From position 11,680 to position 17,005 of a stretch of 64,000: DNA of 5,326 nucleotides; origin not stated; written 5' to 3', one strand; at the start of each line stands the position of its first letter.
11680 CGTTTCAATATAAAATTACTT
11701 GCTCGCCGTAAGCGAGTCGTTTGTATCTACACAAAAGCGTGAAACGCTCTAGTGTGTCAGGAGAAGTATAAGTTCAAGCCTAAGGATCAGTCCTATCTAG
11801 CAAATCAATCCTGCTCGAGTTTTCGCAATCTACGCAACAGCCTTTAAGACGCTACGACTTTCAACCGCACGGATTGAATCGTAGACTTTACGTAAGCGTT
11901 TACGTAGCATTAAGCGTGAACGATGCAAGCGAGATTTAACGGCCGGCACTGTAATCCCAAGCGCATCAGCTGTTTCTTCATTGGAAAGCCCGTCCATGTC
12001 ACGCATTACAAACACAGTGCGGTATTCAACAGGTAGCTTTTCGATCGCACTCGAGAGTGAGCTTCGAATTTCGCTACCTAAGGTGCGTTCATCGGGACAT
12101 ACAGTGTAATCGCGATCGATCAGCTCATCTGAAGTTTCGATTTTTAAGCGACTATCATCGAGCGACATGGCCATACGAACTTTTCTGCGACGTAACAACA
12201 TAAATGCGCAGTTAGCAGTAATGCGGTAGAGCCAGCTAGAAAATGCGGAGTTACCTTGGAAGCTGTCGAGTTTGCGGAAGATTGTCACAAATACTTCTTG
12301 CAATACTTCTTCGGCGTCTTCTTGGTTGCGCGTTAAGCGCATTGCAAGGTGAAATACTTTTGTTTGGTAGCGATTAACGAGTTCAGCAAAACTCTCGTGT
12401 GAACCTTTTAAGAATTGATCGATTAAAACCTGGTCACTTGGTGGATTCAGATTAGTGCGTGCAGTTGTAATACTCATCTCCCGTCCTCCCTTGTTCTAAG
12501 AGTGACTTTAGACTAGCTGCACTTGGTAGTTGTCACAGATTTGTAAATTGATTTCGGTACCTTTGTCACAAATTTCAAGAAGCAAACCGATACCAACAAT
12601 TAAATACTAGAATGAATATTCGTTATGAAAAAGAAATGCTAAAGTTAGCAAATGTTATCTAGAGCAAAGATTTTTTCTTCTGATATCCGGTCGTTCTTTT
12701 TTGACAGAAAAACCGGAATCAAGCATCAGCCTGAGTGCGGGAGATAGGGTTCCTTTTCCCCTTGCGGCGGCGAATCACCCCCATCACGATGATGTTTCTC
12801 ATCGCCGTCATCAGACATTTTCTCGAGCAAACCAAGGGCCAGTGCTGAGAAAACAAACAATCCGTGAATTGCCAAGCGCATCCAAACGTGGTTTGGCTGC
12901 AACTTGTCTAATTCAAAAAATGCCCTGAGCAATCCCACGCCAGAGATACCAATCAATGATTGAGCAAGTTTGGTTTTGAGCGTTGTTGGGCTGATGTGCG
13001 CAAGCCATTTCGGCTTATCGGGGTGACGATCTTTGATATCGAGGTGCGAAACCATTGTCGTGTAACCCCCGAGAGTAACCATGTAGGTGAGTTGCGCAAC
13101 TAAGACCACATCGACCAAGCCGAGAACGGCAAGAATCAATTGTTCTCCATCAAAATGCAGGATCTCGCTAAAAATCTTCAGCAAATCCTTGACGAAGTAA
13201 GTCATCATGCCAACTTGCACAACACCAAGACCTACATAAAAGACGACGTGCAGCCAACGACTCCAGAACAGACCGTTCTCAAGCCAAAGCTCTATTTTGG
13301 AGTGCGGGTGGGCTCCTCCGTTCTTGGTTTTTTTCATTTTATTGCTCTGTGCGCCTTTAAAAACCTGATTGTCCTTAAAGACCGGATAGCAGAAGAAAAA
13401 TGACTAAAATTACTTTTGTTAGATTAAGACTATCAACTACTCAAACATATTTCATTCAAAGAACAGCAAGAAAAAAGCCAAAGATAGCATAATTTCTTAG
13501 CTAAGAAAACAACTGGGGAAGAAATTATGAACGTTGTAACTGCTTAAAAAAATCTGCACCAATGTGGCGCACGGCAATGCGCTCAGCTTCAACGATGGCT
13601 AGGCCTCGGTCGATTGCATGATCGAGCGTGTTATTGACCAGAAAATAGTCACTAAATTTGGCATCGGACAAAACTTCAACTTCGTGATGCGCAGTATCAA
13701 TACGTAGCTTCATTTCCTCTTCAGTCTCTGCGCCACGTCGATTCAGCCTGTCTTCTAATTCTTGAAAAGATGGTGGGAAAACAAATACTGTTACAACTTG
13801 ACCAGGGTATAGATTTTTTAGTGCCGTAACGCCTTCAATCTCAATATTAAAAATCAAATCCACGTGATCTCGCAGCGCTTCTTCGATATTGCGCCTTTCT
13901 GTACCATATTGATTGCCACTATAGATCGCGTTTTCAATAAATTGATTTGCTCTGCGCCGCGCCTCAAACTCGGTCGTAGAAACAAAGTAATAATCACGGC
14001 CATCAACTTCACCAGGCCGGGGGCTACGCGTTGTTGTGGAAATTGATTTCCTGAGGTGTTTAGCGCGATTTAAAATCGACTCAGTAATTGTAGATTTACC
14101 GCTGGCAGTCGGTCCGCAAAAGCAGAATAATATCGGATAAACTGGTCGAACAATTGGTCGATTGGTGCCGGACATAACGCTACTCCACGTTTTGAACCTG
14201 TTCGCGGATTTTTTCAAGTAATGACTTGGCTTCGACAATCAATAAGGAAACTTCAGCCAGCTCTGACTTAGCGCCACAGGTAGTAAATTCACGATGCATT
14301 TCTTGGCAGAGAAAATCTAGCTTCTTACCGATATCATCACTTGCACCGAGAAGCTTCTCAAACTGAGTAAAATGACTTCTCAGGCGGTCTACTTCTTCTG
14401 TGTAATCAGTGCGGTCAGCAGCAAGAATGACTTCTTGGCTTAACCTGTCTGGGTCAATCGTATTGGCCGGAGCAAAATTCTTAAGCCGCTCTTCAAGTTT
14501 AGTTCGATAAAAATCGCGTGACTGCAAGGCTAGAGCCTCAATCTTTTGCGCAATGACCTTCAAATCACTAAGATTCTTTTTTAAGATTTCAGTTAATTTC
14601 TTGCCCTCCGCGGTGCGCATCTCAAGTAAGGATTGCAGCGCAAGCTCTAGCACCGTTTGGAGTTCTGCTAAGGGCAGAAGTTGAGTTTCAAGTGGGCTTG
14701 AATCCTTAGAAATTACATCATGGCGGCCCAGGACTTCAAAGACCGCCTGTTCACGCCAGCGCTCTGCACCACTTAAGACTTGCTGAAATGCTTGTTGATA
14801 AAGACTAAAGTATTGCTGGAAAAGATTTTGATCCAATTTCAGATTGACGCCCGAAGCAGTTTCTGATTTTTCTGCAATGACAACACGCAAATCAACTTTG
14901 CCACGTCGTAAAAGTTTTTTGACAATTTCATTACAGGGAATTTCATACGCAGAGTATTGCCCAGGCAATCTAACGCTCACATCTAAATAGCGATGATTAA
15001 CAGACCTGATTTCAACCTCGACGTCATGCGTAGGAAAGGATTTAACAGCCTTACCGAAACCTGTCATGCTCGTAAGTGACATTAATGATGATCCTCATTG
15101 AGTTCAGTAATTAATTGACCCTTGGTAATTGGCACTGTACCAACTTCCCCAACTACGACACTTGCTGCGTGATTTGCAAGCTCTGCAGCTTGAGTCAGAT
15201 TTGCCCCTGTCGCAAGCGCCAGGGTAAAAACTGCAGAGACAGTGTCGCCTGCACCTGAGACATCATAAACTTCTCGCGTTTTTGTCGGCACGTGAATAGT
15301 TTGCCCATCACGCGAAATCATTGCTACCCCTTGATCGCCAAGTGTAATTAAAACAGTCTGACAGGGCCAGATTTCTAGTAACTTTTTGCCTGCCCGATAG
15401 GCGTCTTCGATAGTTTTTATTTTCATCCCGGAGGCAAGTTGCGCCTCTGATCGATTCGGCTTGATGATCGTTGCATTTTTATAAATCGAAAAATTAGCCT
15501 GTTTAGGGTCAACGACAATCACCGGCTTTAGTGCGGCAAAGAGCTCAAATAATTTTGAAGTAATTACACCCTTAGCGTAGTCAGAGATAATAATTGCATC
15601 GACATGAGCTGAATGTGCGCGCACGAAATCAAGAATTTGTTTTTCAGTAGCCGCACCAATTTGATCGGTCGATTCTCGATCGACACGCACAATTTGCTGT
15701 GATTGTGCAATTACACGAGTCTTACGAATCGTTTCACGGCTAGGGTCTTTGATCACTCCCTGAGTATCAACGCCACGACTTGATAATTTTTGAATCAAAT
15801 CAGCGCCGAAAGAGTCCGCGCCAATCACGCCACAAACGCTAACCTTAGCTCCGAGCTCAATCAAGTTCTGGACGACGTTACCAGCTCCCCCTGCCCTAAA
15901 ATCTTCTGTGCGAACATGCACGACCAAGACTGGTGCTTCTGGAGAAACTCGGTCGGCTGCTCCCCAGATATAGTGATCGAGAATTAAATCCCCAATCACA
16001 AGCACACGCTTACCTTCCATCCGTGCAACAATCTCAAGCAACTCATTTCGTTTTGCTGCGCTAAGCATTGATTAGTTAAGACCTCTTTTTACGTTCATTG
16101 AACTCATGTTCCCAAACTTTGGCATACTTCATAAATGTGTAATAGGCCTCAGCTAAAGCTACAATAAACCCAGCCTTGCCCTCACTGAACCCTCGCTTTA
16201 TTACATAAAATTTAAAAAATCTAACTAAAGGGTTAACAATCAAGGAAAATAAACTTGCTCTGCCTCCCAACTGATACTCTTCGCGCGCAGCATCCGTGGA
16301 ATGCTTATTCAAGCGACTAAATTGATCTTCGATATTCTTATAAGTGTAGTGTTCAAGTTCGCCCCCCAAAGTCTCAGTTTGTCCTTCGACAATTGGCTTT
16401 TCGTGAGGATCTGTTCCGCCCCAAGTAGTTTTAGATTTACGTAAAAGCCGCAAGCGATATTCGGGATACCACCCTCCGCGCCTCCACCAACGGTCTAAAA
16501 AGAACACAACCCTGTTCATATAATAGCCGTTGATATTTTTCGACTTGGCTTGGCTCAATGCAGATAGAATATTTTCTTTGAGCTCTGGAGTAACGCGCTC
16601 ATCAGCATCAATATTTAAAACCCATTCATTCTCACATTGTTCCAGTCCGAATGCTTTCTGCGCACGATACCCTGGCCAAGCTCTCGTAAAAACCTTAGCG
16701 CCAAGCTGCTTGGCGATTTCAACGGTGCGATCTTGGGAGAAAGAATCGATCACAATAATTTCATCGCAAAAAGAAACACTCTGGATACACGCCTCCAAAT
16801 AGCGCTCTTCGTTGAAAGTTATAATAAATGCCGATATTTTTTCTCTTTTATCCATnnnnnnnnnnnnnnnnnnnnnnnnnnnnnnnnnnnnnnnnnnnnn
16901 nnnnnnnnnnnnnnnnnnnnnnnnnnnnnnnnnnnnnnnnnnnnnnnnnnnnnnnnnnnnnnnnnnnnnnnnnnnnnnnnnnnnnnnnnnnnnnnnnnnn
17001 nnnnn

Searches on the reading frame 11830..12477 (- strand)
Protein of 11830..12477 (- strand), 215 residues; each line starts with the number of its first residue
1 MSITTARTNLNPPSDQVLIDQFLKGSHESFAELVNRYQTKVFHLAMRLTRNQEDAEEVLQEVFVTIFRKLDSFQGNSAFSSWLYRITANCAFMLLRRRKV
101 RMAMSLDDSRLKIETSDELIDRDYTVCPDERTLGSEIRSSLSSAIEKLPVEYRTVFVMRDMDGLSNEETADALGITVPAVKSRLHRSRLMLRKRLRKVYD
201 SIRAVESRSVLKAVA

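Call 74: search_protein_families(library=pfam, proteins=[window:11830-12477:-], max_evalue=0.001)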
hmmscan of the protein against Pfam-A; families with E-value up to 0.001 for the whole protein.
window:11830-12477:- (215 aa): 4 families
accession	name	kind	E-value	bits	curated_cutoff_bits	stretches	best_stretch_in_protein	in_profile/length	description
PF08281.18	Sigma70_r4_2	-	1.8e-17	63.2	25.7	1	140-191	3-54/54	Sigma-70, region 4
PF04542.20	Sigma70_r2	-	4.1e-17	62.2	24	1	33-99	1-69/71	Sigma-70 region 2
PF04545.22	Sigma70_r4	-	1.8e-07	31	24.1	1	144-193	1-50/50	Sigma-70, region 4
PF07638.17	Sigma70_ECF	-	1.3e-05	25.7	21.1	1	18-196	7-184/185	ECF sigma factor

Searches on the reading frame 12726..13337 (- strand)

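Call 75: search_protein_families(library=pfam, proteins=[window:12726-13337:-], max_evalue=0.001)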
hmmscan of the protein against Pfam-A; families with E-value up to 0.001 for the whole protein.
window:12726-13337:- (203 aa): 1 family
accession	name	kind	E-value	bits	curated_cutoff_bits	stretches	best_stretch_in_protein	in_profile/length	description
PF03350.21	UPF0114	-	4.7e-30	104.7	23.1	1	23-140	1-117/117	Uncharacterized protein family, UPF0114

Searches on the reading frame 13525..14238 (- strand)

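Call 75: search_protein_families(library=pfam, proteins=[window:13525-14238:-], max_evalue=0.001)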
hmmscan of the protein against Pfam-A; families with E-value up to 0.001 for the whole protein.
window:13525-14238:- (237 aa): 3 families
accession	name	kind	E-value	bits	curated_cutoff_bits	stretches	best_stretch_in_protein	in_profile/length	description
PF00625.27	Guanylate_kin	-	3.5e-37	128.3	25.2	1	40-211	7-174/182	Guanylate kinase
PF13671.12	AAA_33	-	2.6e-05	25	27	1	37-176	1-126/143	AAA domain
PF01926.29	MMR_HSR1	-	0.00023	21.7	21.9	1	39-90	3-55/113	50S ribosome-binding GTPase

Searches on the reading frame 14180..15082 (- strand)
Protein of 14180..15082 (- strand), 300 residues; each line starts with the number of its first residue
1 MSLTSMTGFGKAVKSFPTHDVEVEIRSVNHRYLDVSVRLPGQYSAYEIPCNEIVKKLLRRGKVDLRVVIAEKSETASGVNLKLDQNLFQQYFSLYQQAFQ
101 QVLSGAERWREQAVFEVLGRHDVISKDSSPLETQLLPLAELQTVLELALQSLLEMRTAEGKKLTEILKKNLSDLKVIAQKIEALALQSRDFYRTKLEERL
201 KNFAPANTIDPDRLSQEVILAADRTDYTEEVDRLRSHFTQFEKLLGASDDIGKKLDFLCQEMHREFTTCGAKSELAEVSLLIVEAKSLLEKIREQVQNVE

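Call 75: search_protein_families(library=pfam, proteins=[window:14180-15082:-], max_evalue=0.001)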
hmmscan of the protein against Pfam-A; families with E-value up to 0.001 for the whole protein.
window:14180-15082:- (300 aa): 2 families
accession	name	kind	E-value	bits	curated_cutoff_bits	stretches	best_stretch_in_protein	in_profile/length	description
PF08340.16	YicC-like_C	-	1.1e-39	135.7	27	1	183-300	3-120/120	Endoribonuclease YicC-like, C-terminal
PF03755.18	YicC-like_N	-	3e-35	122.3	25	1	4-164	2-155/156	Endoribonuclease YicC-like, N-terminal region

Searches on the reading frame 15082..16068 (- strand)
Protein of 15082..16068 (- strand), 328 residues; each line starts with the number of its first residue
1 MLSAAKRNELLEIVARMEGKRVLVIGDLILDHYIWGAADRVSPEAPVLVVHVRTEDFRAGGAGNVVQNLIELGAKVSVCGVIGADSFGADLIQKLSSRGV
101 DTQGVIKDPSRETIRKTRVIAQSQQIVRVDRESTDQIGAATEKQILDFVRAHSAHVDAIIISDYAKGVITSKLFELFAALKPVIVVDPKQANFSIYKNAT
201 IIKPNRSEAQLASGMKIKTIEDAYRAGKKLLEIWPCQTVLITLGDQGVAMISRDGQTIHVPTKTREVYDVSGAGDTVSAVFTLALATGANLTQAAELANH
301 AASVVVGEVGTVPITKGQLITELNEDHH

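Call 75: search_protein_families(library=pfam, proteins=[window:15082-16068:-], max_evalue=0.001)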
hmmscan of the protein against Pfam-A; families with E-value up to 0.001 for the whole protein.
window:15082-16068:- (328 aa): 2 families
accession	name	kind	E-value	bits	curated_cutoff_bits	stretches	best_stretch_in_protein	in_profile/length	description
PF00294.29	PfkB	-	4.6e-52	177.7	25.8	1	21-312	3-296/302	pfkB family carbohydrate kinase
PF08543.17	Phos_pyr_kin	-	1.6e-12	47.8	27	1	195-300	116-226/246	Phosphomethylpyrimidine kinase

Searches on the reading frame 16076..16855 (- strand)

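Call 75: search_protein_families(library=pfam, proteins=[window:16076-16855:-], max_evalue=0.001)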
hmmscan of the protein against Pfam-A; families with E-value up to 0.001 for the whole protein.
window:16076-16855:- (259 aa): 2 families
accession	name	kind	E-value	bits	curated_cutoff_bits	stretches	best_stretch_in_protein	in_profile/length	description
PF00535.33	Glycos_transf_2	-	1.2e-19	71.4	23.3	1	8-127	1-130/168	Glycosyl transferase family 2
PF13704.12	Glyco_tranf_2_4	-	0.00066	20.6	27.5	0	15-88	2-84/98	Glycosyl transferase family 2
